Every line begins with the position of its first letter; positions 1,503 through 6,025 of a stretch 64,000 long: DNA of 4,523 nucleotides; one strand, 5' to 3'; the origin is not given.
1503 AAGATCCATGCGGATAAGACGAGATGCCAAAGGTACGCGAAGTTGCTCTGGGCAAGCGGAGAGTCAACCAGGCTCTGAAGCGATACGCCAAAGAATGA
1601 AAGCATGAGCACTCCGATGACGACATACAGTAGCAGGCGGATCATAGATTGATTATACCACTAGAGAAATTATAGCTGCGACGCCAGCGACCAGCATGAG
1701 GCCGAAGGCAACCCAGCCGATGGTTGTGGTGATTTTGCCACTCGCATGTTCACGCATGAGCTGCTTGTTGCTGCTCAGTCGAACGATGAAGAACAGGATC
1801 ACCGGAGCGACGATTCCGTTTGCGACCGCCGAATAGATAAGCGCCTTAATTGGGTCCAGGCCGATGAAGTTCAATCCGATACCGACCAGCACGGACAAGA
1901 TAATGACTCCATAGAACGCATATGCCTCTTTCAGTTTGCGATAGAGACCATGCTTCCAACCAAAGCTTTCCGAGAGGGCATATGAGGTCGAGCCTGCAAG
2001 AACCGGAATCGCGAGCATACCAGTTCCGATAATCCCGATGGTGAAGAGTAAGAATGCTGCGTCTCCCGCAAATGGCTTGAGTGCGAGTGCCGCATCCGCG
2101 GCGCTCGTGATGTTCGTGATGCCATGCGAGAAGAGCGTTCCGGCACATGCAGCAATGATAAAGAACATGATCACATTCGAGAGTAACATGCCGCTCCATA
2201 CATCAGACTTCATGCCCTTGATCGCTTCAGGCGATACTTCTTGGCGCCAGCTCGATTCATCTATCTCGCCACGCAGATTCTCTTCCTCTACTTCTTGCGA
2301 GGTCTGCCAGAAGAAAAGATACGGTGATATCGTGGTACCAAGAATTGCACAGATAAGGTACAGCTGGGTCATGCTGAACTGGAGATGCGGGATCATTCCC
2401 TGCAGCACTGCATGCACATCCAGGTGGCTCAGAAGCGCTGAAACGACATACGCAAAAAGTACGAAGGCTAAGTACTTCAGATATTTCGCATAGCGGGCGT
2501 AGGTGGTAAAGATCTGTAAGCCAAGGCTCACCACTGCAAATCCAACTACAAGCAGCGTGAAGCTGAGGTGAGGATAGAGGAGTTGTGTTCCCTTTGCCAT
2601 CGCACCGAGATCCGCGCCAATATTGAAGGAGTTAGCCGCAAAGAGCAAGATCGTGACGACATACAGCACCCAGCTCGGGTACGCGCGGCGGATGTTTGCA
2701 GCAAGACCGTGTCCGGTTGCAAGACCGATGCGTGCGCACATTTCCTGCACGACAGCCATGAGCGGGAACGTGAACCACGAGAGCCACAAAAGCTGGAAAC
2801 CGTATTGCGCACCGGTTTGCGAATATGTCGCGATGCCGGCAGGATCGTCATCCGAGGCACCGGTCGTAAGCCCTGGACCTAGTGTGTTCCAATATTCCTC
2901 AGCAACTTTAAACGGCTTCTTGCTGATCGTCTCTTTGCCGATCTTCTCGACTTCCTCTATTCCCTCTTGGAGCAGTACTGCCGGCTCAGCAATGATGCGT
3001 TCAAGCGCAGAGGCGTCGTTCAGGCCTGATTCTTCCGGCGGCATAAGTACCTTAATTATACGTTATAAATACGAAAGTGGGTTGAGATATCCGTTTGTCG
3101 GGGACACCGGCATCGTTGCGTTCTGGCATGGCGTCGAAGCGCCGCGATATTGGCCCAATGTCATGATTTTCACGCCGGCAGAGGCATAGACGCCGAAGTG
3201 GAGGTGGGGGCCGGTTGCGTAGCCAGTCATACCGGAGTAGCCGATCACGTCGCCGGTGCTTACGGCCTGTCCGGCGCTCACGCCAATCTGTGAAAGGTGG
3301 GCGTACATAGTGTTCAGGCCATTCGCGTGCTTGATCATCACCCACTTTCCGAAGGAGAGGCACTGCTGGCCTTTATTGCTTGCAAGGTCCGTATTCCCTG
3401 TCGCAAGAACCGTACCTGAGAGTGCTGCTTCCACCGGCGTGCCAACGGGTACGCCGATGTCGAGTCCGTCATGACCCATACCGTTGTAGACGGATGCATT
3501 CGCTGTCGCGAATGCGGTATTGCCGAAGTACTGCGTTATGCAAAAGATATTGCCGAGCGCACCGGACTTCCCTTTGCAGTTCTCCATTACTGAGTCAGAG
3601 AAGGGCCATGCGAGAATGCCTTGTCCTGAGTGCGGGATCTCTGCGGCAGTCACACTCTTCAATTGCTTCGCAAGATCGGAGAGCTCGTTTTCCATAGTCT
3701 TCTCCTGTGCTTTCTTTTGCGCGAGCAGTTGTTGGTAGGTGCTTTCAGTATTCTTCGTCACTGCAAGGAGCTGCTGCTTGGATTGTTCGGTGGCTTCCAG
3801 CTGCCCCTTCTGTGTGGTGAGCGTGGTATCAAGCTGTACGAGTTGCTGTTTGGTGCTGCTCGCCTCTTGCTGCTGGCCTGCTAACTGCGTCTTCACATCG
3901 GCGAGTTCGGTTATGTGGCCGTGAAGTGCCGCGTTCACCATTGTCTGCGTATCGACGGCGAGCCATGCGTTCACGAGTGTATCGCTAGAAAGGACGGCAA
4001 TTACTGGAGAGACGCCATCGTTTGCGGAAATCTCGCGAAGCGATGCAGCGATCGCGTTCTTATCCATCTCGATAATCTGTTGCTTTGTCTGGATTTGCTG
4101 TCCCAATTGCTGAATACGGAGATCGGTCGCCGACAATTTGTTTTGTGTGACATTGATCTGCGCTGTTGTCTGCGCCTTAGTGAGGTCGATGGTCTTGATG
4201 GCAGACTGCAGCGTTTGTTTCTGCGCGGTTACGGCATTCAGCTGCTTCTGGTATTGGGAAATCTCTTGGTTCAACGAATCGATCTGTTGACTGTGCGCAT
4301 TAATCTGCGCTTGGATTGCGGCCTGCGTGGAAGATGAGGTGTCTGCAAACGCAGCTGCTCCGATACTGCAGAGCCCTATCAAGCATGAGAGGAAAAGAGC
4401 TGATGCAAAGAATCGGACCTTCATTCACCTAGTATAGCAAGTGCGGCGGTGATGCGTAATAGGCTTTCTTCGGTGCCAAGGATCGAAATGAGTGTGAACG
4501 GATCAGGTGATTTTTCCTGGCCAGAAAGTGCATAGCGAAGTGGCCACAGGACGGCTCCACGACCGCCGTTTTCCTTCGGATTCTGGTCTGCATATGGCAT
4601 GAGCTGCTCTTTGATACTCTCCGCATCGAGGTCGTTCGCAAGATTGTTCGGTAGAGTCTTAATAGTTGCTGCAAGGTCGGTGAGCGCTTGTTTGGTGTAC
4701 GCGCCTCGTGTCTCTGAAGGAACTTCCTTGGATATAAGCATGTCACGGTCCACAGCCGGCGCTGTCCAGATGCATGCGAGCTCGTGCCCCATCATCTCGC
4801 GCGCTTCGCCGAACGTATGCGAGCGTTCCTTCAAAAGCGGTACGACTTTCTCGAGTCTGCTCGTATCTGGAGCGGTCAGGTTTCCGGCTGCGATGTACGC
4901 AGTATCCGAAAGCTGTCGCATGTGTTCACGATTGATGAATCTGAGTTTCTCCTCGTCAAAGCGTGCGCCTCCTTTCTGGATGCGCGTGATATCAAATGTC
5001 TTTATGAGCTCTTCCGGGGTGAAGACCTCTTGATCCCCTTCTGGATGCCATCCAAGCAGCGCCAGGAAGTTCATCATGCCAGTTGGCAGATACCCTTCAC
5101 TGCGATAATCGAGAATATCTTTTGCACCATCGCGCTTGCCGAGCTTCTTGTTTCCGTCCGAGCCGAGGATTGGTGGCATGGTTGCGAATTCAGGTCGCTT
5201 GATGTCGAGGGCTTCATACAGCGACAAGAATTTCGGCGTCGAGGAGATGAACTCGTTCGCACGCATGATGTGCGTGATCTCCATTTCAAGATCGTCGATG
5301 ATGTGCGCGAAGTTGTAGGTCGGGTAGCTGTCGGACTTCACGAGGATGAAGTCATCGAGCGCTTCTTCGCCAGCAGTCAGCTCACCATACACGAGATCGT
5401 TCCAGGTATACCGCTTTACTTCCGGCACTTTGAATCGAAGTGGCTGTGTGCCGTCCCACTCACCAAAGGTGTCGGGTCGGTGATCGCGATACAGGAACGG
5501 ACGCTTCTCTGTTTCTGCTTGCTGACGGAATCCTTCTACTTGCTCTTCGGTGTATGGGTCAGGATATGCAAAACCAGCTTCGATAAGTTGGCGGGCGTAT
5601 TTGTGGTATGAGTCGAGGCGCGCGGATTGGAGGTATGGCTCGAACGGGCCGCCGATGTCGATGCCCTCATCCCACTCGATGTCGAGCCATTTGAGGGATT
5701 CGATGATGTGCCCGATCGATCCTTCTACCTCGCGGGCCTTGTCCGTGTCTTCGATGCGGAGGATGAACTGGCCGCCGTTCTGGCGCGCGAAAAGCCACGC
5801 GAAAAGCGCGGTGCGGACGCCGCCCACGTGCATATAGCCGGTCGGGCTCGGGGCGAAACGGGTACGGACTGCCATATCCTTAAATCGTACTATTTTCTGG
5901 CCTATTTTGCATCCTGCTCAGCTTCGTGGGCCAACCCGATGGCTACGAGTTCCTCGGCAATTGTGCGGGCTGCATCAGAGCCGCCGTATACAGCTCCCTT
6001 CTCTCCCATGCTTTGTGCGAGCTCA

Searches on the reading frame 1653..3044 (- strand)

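Call 56: search_protein_families(library=pfam, proteins=[window:1653-3044:-], max_evalue=0.00001)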
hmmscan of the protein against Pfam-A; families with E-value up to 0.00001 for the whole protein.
window:1653-3044:- (463 aa): 1 family
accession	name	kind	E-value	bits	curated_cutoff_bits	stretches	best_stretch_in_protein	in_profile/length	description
PF01566.24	Nramp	-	3.5e-81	273.5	29.8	1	71-435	1-355/357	Natural resistance-associated macrophage protein-like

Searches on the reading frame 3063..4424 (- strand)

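Call 56: search_protein_families(library=pfam, proteins=[window:3063-4424:-], max_evalue=0.00001)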
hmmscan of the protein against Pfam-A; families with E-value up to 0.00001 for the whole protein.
window:3063-4424:- (453 aa): 1 family
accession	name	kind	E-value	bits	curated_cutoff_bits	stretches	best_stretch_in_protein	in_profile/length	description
PF01551.29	Peptidase_M23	-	1.8e-27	95.8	28.7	1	317-414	2-89/96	Peptidase family M23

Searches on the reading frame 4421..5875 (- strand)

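Call 56: search_protein_families(library=pfam, proteins=[window:4421-5875:-], max_evalue=0.00001)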
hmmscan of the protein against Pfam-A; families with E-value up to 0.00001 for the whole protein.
window:4421-5875:- (484 aa): 2 families
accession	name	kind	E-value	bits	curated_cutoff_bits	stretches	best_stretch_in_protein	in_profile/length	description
PF00749.27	tRNA-synt_1c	-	2.4e-90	303.1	23.4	1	3-312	2-313/314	tRNA synthetases class I (E and Q), catalytic domain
PF19269.4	Anticodon_2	-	2.2e-18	67.5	23.6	1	336-479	11-141/141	Anticodon binding domain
